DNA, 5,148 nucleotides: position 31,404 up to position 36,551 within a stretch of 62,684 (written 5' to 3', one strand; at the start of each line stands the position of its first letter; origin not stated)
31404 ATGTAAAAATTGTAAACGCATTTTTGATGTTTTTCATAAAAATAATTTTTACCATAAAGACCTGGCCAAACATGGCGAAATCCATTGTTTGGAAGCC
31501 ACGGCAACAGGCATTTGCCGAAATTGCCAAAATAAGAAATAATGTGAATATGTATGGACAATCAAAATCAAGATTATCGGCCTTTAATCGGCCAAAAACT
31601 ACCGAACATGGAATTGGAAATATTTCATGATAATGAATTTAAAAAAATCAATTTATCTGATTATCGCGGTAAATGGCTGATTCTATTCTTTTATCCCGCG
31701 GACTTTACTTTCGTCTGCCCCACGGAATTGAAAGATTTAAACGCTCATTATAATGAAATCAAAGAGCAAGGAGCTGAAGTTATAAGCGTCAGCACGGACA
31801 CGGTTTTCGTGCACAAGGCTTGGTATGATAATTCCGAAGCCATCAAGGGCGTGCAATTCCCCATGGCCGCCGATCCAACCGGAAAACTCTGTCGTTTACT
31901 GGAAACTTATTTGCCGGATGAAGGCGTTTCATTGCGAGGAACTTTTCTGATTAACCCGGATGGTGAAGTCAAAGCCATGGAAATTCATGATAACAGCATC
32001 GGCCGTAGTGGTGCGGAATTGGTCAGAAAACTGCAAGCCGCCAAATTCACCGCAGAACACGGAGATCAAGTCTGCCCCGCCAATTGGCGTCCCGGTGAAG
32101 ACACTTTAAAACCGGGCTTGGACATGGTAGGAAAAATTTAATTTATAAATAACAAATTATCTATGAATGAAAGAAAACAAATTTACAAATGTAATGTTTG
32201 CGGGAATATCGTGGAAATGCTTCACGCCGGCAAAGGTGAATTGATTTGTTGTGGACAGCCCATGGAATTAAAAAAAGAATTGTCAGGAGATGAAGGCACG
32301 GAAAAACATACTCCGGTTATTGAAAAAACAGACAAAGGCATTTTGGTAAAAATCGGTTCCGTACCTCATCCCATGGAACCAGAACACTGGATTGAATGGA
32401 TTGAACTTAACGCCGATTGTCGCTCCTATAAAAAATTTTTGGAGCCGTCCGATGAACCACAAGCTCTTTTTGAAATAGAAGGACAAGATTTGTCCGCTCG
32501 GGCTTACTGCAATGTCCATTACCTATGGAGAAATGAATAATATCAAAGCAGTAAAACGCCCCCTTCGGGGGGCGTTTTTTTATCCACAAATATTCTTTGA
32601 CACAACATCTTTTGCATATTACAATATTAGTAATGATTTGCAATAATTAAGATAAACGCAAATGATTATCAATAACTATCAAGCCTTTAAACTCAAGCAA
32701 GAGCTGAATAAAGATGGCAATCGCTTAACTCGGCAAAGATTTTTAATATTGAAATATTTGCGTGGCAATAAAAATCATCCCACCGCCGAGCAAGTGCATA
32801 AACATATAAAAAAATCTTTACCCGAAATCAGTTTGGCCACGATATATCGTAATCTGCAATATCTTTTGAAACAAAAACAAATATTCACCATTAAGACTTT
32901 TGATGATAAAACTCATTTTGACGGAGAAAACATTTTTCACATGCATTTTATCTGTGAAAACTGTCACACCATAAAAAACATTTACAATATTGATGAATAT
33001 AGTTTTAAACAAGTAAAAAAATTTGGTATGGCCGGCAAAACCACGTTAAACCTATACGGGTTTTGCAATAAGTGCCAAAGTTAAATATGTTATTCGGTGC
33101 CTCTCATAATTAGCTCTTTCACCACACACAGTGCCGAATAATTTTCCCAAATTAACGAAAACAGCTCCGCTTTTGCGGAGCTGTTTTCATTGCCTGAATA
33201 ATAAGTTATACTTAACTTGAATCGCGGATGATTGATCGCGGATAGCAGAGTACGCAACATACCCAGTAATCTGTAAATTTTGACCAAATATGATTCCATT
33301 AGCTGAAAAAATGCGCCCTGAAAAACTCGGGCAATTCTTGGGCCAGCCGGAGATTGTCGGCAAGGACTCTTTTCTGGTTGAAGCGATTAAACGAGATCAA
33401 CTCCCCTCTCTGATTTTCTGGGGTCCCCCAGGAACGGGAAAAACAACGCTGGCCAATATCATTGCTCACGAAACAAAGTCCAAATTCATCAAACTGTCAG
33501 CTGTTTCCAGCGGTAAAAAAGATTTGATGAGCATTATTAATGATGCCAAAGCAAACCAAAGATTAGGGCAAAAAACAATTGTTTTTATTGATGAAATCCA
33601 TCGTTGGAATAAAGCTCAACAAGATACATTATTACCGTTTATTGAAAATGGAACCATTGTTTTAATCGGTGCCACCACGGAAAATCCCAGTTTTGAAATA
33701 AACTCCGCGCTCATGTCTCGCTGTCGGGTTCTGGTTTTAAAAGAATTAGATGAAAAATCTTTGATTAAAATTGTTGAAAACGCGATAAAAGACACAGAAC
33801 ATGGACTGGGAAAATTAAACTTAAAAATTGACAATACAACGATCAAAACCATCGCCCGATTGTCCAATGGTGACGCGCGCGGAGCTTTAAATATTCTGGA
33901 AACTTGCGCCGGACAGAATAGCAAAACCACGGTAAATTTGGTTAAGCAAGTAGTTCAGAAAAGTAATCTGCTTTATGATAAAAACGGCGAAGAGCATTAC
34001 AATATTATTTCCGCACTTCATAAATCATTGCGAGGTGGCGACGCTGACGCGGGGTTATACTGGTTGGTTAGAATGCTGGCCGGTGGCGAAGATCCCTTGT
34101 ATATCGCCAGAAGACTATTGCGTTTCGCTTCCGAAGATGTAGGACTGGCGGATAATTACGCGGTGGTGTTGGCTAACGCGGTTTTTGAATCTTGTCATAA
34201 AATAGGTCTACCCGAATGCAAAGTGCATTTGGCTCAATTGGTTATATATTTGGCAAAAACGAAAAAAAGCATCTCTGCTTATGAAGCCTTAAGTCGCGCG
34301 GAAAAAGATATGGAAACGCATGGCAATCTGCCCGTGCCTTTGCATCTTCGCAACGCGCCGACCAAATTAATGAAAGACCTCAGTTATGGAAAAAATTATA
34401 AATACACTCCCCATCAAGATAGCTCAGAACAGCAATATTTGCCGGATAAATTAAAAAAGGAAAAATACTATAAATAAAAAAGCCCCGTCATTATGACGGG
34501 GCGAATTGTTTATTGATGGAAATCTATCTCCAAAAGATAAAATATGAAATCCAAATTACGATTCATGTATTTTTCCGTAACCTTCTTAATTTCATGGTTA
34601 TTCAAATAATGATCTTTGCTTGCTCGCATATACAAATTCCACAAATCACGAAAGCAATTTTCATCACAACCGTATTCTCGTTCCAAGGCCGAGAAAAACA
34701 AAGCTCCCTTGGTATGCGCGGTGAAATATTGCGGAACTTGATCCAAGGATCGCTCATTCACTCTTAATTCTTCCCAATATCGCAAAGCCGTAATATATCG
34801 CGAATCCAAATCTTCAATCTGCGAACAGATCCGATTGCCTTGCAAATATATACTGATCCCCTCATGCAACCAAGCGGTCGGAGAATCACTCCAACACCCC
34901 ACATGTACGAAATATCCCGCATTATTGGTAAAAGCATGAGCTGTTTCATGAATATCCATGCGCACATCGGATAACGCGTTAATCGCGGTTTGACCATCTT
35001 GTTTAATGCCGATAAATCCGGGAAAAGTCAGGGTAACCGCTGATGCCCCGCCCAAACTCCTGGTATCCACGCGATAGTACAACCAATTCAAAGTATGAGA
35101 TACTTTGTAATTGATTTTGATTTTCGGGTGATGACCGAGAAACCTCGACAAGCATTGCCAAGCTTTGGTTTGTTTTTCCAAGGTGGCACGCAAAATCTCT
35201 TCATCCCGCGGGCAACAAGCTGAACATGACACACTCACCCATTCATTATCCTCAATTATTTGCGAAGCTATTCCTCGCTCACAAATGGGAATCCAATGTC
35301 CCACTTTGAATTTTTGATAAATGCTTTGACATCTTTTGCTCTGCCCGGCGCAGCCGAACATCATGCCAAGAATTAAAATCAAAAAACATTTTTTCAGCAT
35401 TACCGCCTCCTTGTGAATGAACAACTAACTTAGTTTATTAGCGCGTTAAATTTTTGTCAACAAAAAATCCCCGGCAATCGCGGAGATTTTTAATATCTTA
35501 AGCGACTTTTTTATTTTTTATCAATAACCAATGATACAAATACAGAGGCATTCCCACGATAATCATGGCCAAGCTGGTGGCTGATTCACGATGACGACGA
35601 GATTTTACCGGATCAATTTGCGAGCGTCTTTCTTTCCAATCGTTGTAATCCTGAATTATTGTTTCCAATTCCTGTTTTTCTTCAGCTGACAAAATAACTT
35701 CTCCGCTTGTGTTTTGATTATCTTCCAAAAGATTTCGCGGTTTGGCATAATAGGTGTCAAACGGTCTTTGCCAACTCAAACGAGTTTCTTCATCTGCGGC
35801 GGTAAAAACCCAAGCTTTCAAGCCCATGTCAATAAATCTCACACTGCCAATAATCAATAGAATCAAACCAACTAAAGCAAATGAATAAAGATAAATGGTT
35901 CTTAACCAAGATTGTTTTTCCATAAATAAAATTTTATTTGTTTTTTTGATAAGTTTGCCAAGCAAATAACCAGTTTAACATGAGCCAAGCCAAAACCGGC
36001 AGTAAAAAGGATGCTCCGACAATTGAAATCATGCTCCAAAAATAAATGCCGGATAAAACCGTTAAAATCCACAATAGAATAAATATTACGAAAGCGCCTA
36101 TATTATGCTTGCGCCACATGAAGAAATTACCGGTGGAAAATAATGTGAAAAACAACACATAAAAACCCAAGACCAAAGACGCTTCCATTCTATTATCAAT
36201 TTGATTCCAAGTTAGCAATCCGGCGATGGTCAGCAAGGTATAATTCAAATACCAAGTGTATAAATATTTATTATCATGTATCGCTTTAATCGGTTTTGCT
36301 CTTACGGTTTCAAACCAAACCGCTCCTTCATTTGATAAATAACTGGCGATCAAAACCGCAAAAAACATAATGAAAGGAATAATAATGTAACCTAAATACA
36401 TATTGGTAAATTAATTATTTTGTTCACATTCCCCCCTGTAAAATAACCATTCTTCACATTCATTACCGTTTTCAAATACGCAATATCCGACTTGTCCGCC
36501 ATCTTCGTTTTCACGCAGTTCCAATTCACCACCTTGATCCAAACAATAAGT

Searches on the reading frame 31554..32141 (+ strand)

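Call 28: search_protein_families(library=pfam, proteins=[window:31554-32141:+], max_evalue=0.01)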
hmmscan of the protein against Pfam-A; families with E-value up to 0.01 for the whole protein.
window:31554-32141:+ (195 aa): 4 families
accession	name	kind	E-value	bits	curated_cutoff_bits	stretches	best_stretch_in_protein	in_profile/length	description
PF00578.27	AhpC-TSA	-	5.1e-40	136.7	26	1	12-141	1-123/124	AhpC/TSA family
PF08534.16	Redoxin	-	3.2e-17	63.1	26.6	1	13-153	3-143/148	Redoxin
PF10417.14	1-cysPrx_C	-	1.2e-08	35.2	21.1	1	163-187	2-29/41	C-terminal domain of 1-Cys peroxiredoxin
PF02630.20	SCO1-SenC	-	0.00023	21.6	22.8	1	27-78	9-60/134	SCO1/SenC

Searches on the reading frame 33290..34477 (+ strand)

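Call 28: search_protein_families(library=pfam, proteins=[window:33290-34477:+], max_evalue=0.01)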
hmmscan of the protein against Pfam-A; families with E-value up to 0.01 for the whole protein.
window:33290-34477:+ (395 aa): 25 families
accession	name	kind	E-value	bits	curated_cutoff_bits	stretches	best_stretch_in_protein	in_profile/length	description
PF12002.13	MgsA_C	-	3.3e-56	190.2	27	1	249-395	1-149/167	MgsA AAA+ ATPase C terminal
PF16193.11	AAA_assoc_2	-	4e-24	85.1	34.3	1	175-248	2-81/81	AAA C-terminal domain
PF00004.35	AAA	-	1.7e-20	74.2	21.2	1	41-150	1-128/131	ATPase family associated with various cellular activities (AAA)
PF05496.18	RuvB_N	-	4.7e-18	65.9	27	1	8-131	1-122/159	Holliday junction DNA helicase RuvB P-loop domain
PF07728.20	AAA_5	-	2e-09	38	22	1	41-131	2-103/139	AAA domain (dynein-related subfamily)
PF13173.12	AAA_14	-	7.7e-07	29.6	27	1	41-150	5-120/129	AAA domain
PF00158.32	Sigma54_activat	-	4.7e-06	26.8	20.2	1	38-132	23-131/168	Sigma-54 interaction domain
PF14532.12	Sigma54_activ_2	-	6.1e-06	26.9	25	1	30-121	14-96/138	Sigma-54 interaction domain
PF07724.20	AAA_2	-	1.2e-05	25.8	27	1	39-123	4-104/166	AAA domain (Cdc48 subfamily)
PF20720.3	nSTAND3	-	6.4e-05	23.1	27.2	1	41-103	20-74/155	Novel STAND NTPase 3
PF00910.28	RNA_helicase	-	9.1e-05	23.3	21.5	1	42-131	2-88/105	RNA helicase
PF13191.12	AAA_16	-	0.00014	22.8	32.6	0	29-64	15-50/167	AAA ATPase domain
PF01078.27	Mg_chelatase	-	0.00023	21.1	20.3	0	40-59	24-47/207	Magnesium chelatase, subunit ChlI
PF13401.12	AAA_22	-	0.00024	21.9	27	1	40-93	7-64/130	AAA domain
PF04851.21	ResIII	-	0.00031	21.1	22.5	0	64-131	99-163/164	Type III restriction enzyme, res subunit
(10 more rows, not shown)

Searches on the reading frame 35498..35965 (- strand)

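Call 28: search_protein_families(library=pfam, proteins=[window:35498-35965:-], max_evalue=0.01)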
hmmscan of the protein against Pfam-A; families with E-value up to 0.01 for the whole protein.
window:35498-35965:- (155 aa): 1 family
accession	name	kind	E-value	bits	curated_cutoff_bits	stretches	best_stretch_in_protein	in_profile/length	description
PF18920.5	DUF5671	-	5.9e-09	36.3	28.4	2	16-58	73-114/132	Domain of unknown function (DUF5671)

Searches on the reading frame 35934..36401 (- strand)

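Call 28: search_protein_families(library=pfam, proteins=[window:35934-36401:-], max_evalue=0.01)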
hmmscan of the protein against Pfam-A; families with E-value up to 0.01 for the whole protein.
window:35934-36401:- (155 aa): 1 family
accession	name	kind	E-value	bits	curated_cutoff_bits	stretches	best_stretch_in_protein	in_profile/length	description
PF03073.20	TspO_MBR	-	1.4e-06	28.5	24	1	12-150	6-143/145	TspO/MBR family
